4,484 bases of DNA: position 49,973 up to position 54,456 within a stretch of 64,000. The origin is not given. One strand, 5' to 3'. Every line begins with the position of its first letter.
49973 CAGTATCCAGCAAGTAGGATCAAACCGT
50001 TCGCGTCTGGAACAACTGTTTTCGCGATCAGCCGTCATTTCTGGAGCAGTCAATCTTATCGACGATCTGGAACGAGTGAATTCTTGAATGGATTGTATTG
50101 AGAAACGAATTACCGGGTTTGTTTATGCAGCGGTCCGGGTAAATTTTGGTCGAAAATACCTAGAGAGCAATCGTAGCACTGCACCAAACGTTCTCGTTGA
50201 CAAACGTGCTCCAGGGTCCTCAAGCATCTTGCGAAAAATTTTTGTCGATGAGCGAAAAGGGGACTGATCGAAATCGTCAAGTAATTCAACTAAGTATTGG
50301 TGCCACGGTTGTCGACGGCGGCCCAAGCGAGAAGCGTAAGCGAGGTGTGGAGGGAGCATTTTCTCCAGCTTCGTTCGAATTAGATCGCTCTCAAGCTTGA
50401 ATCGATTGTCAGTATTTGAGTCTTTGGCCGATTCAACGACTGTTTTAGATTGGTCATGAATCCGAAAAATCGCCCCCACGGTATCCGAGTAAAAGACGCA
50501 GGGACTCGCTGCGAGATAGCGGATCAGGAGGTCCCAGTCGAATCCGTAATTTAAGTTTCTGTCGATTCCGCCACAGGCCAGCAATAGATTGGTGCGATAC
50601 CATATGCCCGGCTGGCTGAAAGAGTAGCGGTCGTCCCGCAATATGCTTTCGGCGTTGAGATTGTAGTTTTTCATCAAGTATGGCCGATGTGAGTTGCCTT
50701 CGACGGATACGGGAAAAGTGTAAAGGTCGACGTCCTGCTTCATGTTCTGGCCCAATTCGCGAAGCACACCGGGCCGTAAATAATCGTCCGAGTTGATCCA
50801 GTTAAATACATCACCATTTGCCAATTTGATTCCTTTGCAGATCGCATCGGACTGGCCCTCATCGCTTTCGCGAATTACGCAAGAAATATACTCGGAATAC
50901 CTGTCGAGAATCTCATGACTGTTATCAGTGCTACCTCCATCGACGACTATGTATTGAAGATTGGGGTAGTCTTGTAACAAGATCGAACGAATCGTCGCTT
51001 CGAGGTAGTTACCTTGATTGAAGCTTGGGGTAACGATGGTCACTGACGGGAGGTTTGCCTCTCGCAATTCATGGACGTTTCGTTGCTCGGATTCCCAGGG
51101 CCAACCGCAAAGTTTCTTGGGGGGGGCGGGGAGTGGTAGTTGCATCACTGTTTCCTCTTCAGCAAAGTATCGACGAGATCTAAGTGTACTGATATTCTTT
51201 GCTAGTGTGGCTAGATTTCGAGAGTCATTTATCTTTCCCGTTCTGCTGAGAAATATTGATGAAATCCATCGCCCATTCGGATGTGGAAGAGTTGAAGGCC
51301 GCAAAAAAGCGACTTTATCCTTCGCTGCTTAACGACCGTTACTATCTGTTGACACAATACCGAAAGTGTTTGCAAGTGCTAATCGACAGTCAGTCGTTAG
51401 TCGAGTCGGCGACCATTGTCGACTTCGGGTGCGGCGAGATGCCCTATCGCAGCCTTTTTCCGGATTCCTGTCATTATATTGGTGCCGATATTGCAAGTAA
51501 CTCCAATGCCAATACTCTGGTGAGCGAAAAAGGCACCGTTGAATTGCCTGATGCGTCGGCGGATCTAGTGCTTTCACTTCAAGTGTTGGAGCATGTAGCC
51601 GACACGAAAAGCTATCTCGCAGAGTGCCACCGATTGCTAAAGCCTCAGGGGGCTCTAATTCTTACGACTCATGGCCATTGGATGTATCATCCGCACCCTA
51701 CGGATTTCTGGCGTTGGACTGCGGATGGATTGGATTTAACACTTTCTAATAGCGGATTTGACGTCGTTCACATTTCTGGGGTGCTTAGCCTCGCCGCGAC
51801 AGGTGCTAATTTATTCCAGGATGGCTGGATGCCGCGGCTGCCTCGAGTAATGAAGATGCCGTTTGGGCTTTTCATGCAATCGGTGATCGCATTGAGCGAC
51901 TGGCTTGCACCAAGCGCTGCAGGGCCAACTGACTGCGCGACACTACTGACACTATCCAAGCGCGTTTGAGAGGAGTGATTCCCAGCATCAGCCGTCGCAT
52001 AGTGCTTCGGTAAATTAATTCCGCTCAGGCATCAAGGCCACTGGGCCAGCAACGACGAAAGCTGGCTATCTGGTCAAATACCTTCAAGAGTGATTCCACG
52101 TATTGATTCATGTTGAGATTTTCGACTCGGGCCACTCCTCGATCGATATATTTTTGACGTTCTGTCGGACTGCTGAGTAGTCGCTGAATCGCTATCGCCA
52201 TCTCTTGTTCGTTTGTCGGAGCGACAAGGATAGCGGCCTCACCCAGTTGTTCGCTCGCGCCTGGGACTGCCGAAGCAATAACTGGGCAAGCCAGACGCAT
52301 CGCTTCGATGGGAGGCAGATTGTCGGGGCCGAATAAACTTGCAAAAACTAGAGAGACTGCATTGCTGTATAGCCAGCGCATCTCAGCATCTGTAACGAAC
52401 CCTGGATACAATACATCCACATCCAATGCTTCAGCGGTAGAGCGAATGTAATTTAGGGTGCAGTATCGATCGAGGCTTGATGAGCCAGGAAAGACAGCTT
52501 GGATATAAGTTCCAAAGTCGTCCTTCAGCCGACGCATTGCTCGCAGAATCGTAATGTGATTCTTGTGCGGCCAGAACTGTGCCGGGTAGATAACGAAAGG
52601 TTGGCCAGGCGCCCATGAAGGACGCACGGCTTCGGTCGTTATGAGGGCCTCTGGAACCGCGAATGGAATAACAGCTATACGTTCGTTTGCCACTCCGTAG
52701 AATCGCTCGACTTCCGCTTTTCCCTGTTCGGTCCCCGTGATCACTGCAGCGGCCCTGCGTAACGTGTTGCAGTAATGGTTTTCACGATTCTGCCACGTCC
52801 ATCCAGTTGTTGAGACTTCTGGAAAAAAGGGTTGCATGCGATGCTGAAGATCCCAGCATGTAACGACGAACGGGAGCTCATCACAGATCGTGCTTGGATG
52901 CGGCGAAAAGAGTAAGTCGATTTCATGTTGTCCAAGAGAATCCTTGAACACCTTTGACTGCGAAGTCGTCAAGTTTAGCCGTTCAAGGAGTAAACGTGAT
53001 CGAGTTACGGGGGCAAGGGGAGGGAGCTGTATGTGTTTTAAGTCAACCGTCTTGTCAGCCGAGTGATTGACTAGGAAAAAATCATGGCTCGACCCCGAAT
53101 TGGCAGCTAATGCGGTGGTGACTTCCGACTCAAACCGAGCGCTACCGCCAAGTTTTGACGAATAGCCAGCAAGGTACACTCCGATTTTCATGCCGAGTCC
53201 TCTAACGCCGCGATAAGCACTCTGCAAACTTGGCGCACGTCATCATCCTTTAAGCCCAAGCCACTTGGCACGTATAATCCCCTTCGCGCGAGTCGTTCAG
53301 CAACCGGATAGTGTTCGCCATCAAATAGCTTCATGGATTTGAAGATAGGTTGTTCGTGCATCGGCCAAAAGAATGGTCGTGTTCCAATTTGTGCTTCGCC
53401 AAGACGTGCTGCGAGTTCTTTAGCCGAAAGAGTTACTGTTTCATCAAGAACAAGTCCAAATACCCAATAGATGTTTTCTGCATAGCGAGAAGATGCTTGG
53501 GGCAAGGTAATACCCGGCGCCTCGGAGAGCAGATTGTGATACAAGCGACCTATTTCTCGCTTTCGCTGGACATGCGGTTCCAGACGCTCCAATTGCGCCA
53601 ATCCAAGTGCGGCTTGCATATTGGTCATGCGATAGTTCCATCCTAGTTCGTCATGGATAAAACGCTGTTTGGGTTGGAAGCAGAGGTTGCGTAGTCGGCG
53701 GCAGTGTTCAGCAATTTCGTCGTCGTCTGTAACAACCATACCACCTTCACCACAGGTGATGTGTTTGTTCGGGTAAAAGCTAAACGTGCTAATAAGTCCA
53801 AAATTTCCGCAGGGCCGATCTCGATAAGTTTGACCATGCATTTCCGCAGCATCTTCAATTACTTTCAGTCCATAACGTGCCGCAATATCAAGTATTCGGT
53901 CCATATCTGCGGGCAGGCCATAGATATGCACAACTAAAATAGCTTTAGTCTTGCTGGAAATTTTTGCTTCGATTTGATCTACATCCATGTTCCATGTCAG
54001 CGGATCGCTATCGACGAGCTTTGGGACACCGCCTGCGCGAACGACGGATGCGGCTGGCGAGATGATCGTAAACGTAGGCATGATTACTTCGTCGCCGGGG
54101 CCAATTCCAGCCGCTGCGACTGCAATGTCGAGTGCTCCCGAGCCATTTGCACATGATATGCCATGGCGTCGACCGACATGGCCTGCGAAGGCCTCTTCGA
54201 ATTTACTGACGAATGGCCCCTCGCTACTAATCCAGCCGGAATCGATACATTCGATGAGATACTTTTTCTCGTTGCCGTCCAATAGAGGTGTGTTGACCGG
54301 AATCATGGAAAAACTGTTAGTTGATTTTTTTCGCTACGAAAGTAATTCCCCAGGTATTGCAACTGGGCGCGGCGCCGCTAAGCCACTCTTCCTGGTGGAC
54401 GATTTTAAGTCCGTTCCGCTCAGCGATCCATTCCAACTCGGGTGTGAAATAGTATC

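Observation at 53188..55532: Predicted dTDP-3-(dimethylamino)-3,6-dideoxyhexose pathway: 3,4-ketoisomerase + aminotransferase + TylM1-like N,N-dimethyltransferase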

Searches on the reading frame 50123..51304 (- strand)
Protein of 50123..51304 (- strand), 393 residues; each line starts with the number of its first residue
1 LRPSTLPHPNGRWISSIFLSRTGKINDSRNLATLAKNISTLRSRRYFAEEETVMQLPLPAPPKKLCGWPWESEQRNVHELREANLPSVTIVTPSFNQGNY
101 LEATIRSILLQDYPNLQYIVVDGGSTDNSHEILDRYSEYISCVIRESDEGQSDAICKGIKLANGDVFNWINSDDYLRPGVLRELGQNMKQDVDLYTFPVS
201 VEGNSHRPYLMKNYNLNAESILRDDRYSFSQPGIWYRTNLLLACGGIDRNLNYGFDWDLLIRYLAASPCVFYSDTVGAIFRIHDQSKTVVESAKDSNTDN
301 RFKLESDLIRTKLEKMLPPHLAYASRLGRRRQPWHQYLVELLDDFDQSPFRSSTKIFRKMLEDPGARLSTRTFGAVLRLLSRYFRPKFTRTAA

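Call 5: search_protein_families(library=pfam, proteins=[window:50123-51304:-], max_evalue=0.01)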
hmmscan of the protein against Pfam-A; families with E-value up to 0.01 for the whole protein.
window:50123-51304:- (393 aa): 3 families
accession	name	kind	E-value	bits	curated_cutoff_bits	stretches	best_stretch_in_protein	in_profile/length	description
PF00535.33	Glycos_transf_2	-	3e-24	86.3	23.3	1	89-204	1-122/168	Glycosyl transferase family 2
PF13641.12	Glyco_tranf_2_3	-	3.9e-10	40.6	27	1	86-265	1-196/230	Glycosyltransferase like family 2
PF10111.15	Glyco_tranf_2_2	-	5.7e-06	26.5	27.3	1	96-268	10-204/276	Glycosyltransferase like family 2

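Call 6: search_protein_families(library=ncbifam, proteins=[window:50123-51304:-], max_evalue=0.01)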
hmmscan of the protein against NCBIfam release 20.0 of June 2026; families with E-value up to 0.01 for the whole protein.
window:50123-51304:- (393 aa): 20 families
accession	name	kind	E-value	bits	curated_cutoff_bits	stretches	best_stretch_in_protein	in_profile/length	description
NF007482.0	PRK10073.1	equivalog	2.2e-15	56.5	423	1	85-186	5-108/334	glycosyltransferase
TIGR03937.1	PgaC_IcaA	equivalog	3.9e-15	55.7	422.3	1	74-192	33-154/407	poly-beta-1,6-N-acetyl-D-glucosamine synthase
NF047683.1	TeichurnBiosyTuaG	equivalog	1.2e-14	54.5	400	1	85-197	5-120/252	teichuronic acid biosynthesis protein TuaG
TIGR03965.1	mycofact_glyco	equivalog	4.3e-13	49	280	1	83-188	71-179/467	mycofactocin biosynthesis glycosyltransferase MftF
TIGR04283.1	glyco_like_mftF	equivalog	5.5e-11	42.5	182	1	89-273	2-179/221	TIGR04283 family arsenosugar biosynthesis glycosyltransferase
TIGR03111.1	glyc2_xrt_Gpos1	hypoth_equivalog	1.3e-10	40.7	363.95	1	79-194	41-162/439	TIGR03111 family XrtG-associated glycosyltransferase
TIGR04009.1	wcaE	equivalog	4e-09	36.1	369.2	1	103-181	18-100/248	colanic acid biosynthesis glycosyltransferase WcaE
TIGR04242.1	nodulat_NodC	equivalog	1e-08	34.6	550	1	78-190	40-158/395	chitooligosaccharide synthase NodC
NF041875.1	EPS_EpsD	equivalog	9.7e-07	28.5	370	1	88-183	1-99/325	exopolysaccharide biosynthesis glycosyltransferase EpsD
TIGR03469.1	HpnB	hypoth_equivalog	1.7e-06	27.3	379.25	1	81-136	39-95/386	hopene-associated glycosyltransferase HpnB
NF050050.1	ProtGlycPglI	equivalog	2.4e-06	27.2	500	1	86-190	2-110/306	GalNAc(5)-diNAcBac-PP-undecaprenol beta-1,3-glucosyltransferase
NF053739.1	GlytfEpsEBac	equivalog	3.6e-06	26.2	450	1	86-174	1-93/265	glycosyltransferase EpsE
NF038299.1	EPS_HpsN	equivalog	6.1e-06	25.4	425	1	86-193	1-111/317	hormogonium polysaccharide biosynthesis glycosyltransferase HpsN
NF041394.1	GtaseAglG_Halo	equivalog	8e-06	25.3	440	1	87-180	4-99/304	glucosyl-dolichyl phosphate glucuronosyltransferase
NF007453.0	PRK10018.1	equivalog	5.8e-05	22.9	382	1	85-183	5-106/280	colanic acid biosynthesis glycosyltransferase WcaA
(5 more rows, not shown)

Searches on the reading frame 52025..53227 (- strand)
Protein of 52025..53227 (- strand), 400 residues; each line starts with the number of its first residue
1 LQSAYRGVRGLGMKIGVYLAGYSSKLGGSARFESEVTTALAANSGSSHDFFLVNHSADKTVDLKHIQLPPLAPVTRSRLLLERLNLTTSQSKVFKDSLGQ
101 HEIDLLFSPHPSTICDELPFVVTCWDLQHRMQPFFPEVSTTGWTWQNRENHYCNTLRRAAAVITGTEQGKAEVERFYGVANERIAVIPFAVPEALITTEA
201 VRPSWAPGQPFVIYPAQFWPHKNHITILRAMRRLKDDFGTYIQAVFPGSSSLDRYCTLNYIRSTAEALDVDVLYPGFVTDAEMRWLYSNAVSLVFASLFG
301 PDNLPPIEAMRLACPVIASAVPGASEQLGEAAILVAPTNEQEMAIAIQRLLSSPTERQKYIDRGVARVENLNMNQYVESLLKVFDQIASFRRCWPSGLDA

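Call 5: search_protein_families(library=pfam, proteins=[window:52025-53227:-], max_evalue=0.01)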
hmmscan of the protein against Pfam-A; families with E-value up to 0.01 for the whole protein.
window:52025-53227:- (400 aa): 6 families
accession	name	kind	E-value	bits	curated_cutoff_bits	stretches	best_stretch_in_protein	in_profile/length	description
PF00534.26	Glycos_transf_1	-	1.7e-17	63.9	26.4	1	205-364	11-169/172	Glycosyl transferases group 1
PF13692.12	Glyco_trans_1_4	-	1.5e-15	58.1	27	1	210-352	2-141/142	Glycosyl transferases group 1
PF13439.12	Glyco_transf_4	-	1.3e-06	29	28.5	1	27-191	2-166/170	Glycosyltransferase Family 4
PF13579.12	Glyco_trans_4_4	-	7.4e-05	23.6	29.7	1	118-189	95-157/158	Glycosyl transferase 4-like domain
PF13524.12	Glyco_trans_1_2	-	0.00011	22.7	25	1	271-370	28-131/144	Glycosyl transferase-like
PF00982.27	Glyco_transf_20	-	0.0009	18.5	32.5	1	315-383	401-470/473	Glycosyltransferase family 20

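Call 6: search_protein_families(library=ncbifam, proteins=[window:52025-53227:-], max_evalue=0.01)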
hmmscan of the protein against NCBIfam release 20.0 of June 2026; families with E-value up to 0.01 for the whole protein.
window:52025-53227:- (400 aa): 17 families
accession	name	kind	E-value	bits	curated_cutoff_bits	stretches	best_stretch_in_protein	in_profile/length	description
NF041876.1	EPS_EpsE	equivalog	4.2e-15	55.9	400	1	156-370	159-378/389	exopolysaccharide biosynthesis GT4 family glycosyltransferase EpsE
TIGR04047.1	MSMEG_0565_glyc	hypoth_equivalog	1.2e-11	44.4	259.85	1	220-375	204-362/373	MSMEG_0565 family glycosyltransferase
NF038229.1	Glyco4_Geo_Pelo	equivalog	2.6e-10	39.8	400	1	147-387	98-336/338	GPMC system family 4 glycosyltransferase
TIGR02149.1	glgA_Coryne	subfamily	2.4e-08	33.5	302.4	1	113-372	102-374/391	glycogen synthase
TIGR03088.1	stp2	hypoth_equivalog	9.9e-06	24.8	409.05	1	293-387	276-373/374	TIGR03088 family PEP-CTERM/XrtA system glycosyltransferase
NF038295.1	EPS_HpsP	equivalog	1.5e-05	24.2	550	1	157-367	153-366/388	hormogonium polysaccharide biosynthesis glycosyltransferase HpsP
TIGR03449.1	mycothiol_MshA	equivalog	3.8e-05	22.8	462.5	1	157-387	163-403/406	D-inositol-3-phosphate glycosyltransferase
NF049987.1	DaglGlyslTfaseDgs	equivalog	5.3e-05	22.3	500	1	251-389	193-329/332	processive diacylglycerol alpha-glucosyltransferase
TIGR02400.1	trehalose_OtsA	equivalog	8.7e-05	21.4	564.85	1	317-382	387-452/456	alpha,alpha-trehalose-phosphate synthase (UDP-forming)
NF050063.1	ProtGlycPglJ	equivalog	0.00032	20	500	1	170-382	156-361/363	N-acetylgalactosamine-N,N'-diacetylbacillosaminyl-diphospho-undecaprenol 4-alpha-N-acetylgalactosaminyltransferase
NF011071.0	PRK14501.1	equivalog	0.00049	18.5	634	1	317-386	394-463/729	bifunctional alpha,alpha-trehalose-phosphate synthase (UDP-forming)/trehalose-phosphatase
TIGR04063.1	stp3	hypoth_equivalog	0.00051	19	442.05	1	272-385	272-393/397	TIGR04063 family PEP-CTERM/XrtA system glycosyltransferase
NF041010.1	glycosy_Agl16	equivalog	0.00086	18.3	575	1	156-352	131-317/352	glycosylation protein Agl16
TIGR02472.1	sucr_P_syn_N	equivalog_domain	0.0015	17.5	576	0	293-381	344-435/439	sucrose-phosphate synthase, putative, glycosyltransferase domain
NF050056.1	ProtGlycPglH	equivalog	0.0028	16.8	600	1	218-387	188-353/354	GalNAc-alpha-(1->4)-GalNAc-alpha-(1->3)-diNAcBac-PP-undecaprenol alpha-1,4-N-acetyl-D-galactosaminyltransferase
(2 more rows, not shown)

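Call 79: search_solved_structures(query=window:52025-53191:-, max_evalue=0.001)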
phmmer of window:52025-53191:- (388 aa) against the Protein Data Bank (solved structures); distinct sequences matched with E-value up to 0.001: 3.
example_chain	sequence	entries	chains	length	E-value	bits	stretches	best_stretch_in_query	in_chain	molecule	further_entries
7qsg_A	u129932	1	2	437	3.4e-07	32.9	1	208-359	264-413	D-inositol 3-phosphate glycosyltransferase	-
6kih_A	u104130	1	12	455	6.1e-07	32.1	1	149-359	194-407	Tll1590 protein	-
5i45_A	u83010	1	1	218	5.5e-05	25.7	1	254-380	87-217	Glycosyl transferases group 1 family protein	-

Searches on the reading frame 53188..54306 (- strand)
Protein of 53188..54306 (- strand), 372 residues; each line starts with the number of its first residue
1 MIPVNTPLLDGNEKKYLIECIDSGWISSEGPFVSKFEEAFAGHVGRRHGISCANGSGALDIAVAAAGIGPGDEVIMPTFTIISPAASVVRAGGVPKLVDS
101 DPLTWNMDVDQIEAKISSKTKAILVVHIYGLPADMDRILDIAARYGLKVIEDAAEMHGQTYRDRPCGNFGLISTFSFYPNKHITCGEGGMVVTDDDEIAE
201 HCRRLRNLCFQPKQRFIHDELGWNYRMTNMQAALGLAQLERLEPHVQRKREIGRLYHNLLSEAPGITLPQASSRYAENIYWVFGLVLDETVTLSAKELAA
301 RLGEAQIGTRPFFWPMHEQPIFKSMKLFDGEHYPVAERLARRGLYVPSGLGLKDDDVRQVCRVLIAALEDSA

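Call 5: search_protein_families(library=pfam, proteins=[window:53188-54306:-], max_evalue=0.01)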
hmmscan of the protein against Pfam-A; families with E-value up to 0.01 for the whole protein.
window:53188-54306:- (372 aa): 3 families
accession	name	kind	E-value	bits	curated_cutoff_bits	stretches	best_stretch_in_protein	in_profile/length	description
PF01041.23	DegT_DnrJ_EryC1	-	9e-117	390.7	19.8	1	10-363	4-358/360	DegT/DnrJ/EryC1/StrS aminotransferase family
PF00155.27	Aminotran_1_2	-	6.8e-06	25.9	19.7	1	35-126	46-153/361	Aminotransferase class I and II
PF01212.27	Beta_elim_lyase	-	0.00037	20.3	27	1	31-268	32-273/288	Beta-eliminating lyase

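Call 6: search_protein_families(library=ncbifam, proteins=[window:53188-54306:-], max_evalue=0.01)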
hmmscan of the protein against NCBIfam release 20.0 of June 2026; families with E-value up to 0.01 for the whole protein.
window:53188-54306:- (372 aa): 21 families
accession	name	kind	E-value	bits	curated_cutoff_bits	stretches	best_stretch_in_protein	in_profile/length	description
TIGR04181.1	NHT_00031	hypoth_equivalog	2e-98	329.6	420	1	2-349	1-359/359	LegC family aminotransferase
TIGR03588.1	PseC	equivalog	2.1e-75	254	423.5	1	1-366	1-378/380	UDP-4-amino-4,6-dideoxy-N-acetyl-beta-L-altrosamine transaminase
NF008687.0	PRK11706.1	equivalog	1.1e-63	215.3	375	1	1-366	1-372/375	dTDP-4-amino-4,6-dideoxygalactose transaminase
TIGR04427.1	PLP_DesI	equivalog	2.5e-63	214.5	650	1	20-367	41-382/390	dTDP-4-dehydro-6-deoxyglucose aminotransferase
NF008658.2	PRK11658.1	equivalog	8.4e-61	205.7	631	1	2-365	5-374/379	UDP-4-amino-4-deoxy-L-arabinose aminotransferase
NF011936.0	PRK15407.1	equivalog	2.6e-58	197.8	423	2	2-207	37-249/440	lipopolysaccharide biosynthesis protein RfbH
TIGR02379.1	ECA_wecE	subfamily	6e-55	186.5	434.85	1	1-368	1-375/376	dTDP-4-amino-4,6-dideoxy-D-glucose transaminase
NF005816.0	PRK07682.1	equivalog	4.2e-08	32.2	620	1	54-127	98-171/390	aminotransferase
NF006488.0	PRK08912.1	equivalog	2.3e-07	30.1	498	1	59-125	100-165/387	aminotransferase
NF006230.0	PRK08363.1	equivalog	7.6e-06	25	534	1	56-152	103-205/398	alanine aminotransferase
NF004770.0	PRK06108.1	subfamily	1.2e-05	24.3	422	1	43-126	93-177/396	pyridoxal phosphate-dependent aminotransferase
NF006569.0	PRK09082.1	subfamily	1.4e-05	24.4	420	1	35-125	79-169/386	methionine aminotransferase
NF005305.0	PRK06836.1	equivalog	1.5e-05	24.4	376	1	47-125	99-176/396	pyridoxal phosphate-dependent aminotransferase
NF005601.0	PRK07337.1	equivalog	4.6e-05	22.7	496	1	36-126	85-175/394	pyridoxal phosphate-dependent aminotransferase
NF041364.1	GntC_guanitoxin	equivalog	0.00013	21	415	1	57-153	71-174/356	guanitoxin biosynthesis PLP-dependent (S)-gamma-hydroxy-L-arginine cyclodehydratase GntC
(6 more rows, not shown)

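Call 9: search_solved_structures(query=window:53188-54306:-, max_evalue=1e-20, show_alignments=1)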
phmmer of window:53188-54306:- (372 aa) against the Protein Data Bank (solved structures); distinct sequences matched with E-value up to 1e-20: 55.
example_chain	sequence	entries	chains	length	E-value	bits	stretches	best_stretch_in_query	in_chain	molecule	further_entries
3bn1_A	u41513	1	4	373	5.8e-93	315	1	2-364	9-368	Perosamine synthetase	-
3dr7_A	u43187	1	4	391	6.9e-93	314.8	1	2-364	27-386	Putative perosamine synthetase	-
3dr4_A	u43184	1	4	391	4.7e-92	312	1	2-364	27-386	Putative perosamine synthetase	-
7b0m_AAA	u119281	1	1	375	1.7e-70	241.1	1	5-349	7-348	Sugar aminotransferase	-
7b0d_A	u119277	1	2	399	5.7e-65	222.9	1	20-362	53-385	Glutamine--scyllo-inositol transaminase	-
8gyh_B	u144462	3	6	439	5.2e-59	203.3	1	4-273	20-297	DegT/DnrJ/EryC1/StrS family aminotransferase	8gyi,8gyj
3frk_A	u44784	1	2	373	1.9e-56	194.9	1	30-361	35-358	QdtB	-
8e75_A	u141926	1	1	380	6.5e-54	186.5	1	30-362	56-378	DegT/DnrJ/EryC1/StrS aminotransferase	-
8e77_A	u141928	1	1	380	6.5e-54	186.5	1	30-362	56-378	DegT/DnrJ/EryC1/StrS aminotransferase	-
4lc3_A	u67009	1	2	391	1.2e-52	182.4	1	2-362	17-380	Putative UDP-4-amino-4-deoxy-l-arabinose--oxoglutarate aminotransferase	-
8sng_A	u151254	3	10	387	1.4e-52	182.1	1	2-363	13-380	UDP-4-amino-4-deoxy-L-arabinose--oxoglutarate aminotransferase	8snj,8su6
3nyu_A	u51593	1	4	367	2.4e-51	178.1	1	30-363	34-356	Aminotransferase WbpE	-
3nu7_A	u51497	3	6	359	2.9e-51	177.8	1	30-361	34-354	Aminotransferase WbpE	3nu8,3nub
2po3_A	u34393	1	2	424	3.2e-51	177.7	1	17-364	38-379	4-dehydrase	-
2oga_A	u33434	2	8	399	4.2e-51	177.3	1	20-355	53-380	Transaminase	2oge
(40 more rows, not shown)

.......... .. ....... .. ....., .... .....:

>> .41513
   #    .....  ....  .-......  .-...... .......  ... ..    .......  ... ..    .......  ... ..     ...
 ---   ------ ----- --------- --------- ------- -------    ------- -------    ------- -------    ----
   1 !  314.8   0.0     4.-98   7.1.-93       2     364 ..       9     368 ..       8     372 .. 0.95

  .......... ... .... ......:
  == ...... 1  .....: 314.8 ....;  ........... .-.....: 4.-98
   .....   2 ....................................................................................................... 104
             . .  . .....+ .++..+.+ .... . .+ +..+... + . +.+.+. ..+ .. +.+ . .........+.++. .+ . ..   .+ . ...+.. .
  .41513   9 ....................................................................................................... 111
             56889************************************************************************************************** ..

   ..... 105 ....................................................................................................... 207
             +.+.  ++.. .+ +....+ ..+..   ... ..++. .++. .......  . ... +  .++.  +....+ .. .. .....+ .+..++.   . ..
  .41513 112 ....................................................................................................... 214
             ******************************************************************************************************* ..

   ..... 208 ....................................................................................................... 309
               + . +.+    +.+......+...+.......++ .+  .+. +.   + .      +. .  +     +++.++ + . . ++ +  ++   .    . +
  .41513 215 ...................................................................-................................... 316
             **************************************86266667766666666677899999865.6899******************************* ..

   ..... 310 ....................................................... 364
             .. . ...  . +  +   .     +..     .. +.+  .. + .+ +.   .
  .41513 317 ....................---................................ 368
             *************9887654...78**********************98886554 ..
